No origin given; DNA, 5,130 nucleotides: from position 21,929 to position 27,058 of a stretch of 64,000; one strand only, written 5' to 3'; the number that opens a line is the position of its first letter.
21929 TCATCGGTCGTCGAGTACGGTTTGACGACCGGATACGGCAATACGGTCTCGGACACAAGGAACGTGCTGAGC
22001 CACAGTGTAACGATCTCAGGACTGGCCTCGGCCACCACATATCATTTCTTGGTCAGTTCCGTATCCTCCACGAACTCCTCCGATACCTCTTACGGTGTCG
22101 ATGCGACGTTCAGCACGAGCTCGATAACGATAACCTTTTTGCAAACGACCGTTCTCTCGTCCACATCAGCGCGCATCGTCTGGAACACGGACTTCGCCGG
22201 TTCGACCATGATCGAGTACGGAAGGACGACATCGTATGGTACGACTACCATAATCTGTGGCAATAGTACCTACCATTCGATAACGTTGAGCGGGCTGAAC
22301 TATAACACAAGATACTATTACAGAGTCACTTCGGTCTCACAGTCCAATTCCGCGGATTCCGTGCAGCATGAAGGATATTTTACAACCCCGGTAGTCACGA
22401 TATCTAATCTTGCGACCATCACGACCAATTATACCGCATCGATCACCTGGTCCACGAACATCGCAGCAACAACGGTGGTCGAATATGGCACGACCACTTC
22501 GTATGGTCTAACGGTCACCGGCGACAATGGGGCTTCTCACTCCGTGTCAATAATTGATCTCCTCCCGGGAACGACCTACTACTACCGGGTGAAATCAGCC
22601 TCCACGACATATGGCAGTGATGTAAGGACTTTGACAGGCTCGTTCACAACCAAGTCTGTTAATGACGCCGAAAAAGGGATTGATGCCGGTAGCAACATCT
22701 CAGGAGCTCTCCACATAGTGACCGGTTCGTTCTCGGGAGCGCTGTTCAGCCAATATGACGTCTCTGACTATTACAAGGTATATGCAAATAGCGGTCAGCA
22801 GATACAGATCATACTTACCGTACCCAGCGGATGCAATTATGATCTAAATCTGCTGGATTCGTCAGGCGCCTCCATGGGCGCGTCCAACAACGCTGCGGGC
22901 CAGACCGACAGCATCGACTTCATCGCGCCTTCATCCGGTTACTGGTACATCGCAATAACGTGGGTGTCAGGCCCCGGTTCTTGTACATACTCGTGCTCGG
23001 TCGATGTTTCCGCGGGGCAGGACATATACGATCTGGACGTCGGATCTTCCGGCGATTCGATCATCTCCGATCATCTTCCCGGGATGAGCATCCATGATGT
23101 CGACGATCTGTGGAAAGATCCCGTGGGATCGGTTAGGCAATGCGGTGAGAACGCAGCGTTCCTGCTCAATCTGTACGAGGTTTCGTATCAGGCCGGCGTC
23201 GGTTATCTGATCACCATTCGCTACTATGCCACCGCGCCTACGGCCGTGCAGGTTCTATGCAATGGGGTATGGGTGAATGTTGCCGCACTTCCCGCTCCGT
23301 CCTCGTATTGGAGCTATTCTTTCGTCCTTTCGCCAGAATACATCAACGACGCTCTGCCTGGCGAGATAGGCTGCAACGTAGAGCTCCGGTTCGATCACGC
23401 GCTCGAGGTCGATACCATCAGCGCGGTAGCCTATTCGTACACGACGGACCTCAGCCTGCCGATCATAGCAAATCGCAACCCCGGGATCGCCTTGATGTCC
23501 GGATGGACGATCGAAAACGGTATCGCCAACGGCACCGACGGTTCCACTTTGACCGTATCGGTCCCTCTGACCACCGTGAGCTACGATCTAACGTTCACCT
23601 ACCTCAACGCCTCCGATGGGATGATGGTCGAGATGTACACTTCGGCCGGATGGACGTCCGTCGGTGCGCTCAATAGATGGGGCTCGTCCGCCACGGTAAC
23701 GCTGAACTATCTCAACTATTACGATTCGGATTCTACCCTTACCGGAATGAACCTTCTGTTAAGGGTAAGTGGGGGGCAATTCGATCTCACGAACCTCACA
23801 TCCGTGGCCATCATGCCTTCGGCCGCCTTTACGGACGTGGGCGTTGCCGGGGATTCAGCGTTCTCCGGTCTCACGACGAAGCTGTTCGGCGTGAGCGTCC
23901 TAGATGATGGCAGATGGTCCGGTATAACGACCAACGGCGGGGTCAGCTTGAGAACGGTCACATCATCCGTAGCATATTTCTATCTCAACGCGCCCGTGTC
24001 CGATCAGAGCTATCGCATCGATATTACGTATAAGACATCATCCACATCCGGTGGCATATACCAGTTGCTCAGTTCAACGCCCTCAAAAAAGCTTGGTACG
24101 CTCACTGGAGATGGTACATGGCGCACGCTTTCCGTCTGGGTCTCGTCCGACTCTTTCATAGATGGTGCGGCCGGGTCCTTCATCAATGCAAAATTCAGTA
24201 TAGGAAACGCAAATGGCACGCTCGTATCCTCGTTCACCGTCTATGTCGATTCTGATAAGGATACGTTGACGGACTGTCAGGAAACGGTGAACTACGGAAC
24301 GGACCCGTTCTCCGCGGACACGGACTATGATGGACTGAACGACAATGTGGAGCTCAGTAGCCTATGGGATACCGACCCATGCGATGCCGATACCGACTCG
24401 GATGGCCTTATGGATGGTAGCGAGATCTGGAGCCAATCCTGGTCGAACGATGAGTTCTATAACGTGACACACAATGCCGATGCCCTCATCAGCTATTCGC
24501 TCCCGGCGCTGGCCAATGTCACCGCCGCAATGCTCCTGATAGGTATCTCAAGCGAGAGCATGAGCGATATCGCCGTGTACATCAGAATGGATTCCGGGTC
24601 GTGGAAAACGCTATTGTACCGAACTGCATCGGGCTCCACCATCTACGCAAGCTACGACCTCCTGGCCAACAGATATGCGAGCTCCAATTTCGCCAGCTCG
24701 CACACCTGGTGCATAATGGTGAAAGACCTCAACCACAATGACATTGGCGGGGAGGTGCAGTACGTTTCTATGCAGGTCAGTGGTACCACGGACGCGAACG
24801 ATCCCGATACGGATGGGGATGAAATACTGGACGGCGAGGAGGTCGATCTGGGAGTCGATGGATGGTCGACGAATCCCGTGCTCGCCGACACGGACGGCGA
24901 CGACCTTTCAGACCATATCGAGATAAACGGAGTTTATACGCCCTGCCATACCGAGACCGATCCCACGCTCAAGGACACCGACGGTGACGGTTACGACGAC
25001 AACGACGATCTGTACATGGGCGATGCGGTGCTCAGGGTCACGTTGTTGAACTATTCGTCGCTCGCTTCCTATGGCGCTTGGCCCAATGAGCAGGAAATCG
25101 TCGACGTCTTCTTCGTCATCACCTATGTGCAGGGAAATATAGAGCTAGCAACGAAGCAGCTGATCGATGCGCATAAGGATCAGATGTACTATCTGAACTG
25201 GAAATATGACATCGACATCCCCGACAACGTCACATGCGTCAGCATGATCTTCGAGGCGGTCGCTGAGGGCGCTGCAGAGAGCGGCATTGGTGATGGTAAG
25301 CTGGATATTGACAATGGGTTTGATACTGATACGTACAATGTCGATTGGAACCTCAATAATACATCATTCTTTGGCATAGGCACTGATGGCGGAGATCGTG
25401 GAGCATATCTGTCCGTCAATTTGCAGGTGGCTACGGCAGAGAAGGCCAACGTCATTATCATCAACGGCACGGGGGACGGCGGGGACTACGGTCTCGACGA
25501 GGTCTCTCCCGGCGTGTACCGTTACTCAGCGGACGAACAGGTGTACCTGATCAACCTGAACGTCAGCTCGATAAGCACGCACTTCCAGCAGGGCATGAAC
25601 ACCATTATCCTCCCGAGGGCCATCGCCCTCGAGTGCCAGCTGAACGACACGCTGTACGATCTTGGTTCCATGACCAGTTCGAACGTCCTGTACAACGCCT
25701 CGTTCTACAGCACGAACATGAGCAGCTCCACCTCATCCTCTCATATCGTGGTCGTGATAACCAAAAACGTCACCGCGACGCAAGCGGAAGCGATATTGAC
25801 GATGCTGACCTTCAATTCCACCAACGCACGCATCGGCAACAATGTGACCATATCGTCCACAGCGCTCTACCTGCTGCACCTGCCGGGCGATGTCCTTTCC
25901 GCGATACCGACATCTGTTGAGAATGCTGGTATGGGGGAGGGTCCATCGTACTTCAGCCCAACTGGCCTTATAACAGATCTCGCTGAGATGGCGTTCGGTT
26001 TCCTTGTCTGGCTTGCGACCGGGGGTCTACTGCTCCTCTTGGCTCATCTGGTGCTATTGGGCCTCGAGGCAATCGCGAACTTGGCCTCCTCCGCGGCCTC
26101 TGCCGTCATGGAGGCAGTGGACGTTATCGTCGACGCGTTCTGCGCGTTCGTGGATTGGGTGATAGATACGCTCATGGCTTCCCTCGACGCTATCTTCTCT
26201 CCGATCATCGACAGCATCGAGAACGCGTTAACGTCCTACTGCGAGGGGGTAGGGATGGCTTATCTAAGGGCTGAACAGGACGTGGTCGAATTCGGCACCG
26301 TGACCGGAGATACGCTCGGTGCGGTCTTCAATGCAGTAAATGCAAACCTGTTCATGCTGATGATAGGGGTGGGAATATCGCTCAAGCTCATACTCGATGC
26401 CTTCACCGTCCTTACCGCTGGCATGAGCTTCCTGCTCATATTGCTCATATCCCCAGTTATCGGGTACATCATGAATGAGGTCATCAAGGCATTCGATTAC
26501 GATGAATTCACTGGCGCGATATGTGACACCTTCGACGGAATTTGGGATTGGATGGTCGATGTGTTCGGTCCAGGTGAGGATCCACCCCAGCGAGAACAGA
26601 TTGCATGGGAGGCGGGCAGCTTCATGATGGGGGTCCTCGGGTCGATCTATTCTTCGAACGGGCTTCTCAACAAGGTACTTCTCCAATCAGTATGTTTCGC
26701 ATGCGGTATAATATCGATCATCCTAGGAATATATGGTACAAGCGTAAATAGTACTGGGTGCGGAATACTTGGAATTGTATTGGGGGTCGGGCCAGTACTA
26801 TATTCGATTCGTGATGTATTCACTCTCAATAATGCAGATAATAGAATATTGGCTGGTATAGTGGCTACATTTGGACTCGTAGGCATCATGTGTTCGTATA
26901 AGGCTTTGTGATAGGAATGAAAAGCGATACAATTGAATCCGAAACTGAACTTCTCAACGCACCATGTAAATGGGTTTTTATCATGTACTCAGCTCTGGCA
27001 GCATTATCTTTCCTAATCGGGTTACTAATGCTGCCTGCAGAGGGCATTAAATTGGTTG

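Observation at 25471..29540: Main gene, small partner, orphan C-terminal cassette, small partner: a polymorphic-toxin-like layout at the end of the giant gene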

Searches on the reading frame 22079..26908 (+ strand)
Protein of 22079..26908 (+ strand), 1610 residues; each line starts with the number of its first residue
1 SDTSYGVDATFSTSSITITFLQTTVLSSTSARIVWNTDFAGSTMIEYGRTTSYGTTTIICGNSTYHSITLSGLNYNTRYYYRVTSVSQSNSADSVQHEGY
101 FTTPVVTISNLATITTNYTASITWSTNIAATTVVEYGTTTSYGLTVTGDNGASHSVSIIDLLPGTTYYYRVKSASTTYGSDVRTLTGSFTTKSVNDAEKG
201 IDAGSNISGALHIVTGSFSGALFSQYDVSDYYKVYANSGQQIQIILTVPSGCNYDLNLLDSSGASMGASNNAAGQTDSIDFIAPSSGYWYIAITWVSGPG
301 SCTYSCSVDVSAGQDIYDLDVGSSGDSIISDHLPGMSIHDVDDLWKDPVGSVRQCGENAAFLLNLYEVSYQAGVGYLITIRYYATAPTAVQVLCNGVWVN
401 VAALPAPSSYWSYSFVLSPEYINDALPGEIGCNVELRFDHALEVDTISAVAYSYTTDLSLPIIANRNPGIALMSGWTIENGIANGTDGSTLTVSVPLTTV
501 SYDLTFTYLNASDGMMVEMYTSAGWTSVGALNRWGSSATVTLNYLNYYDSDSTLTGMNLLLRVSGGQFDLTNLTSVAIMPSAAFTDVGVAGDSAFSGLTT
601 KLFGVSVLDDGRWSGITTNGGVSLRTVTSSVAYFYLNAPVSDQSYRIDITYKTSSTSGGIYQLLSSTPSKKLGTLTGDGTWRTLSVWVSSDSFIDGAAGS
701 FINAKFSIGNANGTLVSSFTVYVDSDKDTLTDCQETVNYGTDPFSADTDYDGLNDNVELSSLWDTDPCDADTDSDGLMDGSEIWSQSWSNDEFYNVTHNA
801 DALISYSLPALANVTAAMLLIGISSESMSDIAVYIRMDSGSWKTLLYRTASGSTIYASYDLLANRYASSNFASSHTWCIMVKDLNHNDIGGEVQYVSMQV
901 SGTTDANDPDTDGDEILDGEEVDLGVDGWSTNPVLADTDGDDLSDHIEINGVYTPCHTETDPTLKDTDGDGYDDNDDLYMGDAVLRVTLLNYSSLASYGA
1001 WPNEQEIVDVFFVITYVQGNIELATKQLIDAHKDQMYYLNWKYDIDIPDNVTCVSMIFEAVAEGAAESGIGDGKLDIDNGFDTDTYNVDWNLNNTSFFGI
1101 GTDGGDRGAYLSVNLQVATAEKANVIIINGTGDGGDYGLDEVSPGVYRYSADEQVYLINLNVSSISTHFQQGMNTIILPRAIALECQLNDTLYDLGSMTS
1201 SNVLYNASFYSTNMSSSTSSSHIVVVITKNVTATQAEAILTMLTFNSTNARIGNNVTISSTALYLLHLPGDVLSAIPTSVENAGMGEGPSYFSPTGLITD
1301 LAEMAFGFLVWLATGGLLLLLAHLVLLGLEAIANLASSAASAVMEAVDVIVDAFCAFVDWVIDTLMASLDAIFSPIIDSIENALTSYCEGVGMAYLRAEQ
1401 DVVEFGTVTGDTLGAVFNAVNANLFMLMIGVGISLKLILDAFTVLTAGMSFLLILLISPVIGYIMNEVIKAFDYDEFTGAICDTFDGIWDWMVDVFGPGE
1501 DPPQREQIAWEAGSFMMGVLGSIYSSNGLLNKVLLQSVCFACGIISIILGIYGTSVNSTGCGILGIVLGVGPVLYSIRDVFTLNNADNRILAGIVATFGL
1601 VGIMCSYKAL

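Call 67: search_protein_families(library=ncbifam, proteins=[window:22079-26908:+], max_evalue=0.1)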
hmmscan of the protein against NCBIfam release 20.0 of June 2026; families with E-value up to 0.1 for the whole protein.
window:22079-26908:+ (1610 aa): 1 family
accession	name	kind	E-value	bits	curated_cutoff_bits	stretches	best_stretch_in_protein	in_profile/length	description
NF047639.1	throspo3_MtsD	equivalog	0.051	11.7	800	0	908-957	480-529/651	cell-cell cohesion protein MtsD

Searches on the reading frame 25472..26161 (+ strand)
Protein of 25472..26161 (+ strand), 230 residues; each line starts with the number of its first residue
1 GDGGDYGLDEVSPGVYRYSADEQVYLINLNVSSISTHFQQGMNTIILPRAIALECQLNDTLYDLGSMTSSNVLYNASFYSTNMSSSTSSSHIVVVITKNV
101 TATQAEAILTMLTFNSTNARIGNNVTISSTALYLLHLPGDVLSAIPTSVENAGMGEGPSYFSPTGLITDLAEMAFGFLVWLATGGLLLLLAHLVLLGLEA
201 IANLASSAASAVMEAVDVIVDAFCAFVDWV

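Call 32: find_related_loci(query=A1, collection=genome_contigs, flank=10000)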
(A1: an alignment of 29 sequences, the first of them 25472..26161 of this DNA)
Query A1 (230 aa) in genome_contigs; peptide patterns used: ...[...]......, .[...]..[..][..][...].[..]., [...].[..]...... (x = any residue, [..] = any of these).
347 stretches matched a pattern; 5 encode a relative of the query (tblastn E <= 1e-3); 5 distinct loci.
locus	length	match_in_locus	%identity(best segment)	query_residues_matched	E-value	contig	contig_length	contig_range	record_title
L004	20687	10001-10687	67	1-230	1e-105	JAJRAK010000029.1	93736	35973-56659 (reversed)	MAG: Methanomassiliicoccales archaeon isolate OWC_0010 OWC_0010_k121_6442854, whole genome shotgun sequence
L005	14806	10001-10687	70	1-230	6e-103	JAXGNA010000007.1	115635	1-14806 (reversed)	MAG: Methanomassiliicoccales archaeon isolate AnMBR.bin245 bin245_7, whole genome shotgun sequence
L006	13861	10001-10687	67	1-230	3e-98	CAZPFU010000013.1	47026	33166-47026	MAG TPA_asm: uncultured Methanomassiliicoccus sp. isolate SRP278314_co1_200 genome assembly, contig: NODE_976_length_470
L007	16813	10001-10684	79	1-228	2e-108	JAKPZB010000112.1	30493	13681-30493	MAG: Methanobacteriota archaeon isolate USCA_maxbin.116 k141_448975, whole genome shotgun sequence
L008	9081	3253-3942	45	2-230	3e-42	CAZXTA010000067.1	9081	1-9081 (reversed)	MAG TPA_asm: uncultured Methanomassiliicoccus sp. isolate SRP178699_co1_481 genome assembly, contig: NODE_10724_length_9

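Call 33: find_related_loci(query=A1, collection=metagenome_contigs, flank=10000)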
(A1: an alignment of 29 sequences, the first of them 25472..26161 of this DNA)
Query A1 (230 aa) in metagenome_contigs; peptide patterns used: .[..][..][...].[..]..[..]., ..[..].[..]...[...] (x = any residue, [..] = any of these).
204 stretches matched a pattern; 32 encode a relative of the query (tblastn E <= 1e-3); 30 distinct loci.
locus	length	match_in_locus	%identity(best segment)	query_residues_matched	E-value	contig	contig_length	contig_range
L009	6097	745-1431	95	1-229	7e-115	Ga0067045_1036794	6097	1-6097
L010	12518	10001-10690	79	1-230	1e-112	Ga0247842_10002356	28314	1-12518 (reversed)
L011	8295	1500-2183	79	1-228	1e-107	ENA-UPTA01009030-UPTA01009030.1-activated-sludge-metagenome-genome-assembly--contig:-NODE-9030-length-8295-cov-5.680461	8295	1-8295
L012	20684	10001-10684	73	1-229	6e-107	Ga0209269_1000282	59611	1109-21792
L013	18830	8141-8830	70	1-230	9e-107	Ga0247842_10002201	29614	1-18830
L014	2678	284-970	70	1-230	5e-108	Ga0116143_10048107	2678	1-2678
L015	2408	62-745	71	1-229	2e-106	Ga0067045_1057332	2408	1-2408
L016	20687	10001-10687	71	1-230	3e-102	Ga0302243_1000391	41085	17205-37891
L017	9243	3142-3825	69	1-229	2e-93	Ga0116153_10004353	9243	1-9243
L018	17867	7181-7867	70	1-230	6e-104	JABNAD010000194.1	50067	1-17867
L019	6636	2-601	70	30-229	2e-84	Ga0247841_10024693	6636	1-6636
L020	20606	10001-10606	66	36-230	2e-75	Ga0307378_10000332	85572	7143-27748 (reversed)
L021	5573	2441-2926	69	69-230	4e-67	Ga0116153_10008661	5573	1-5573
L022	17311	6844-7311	68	1-156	3e-66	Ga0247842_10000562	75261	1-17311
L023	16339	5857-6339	68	69-229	3e-65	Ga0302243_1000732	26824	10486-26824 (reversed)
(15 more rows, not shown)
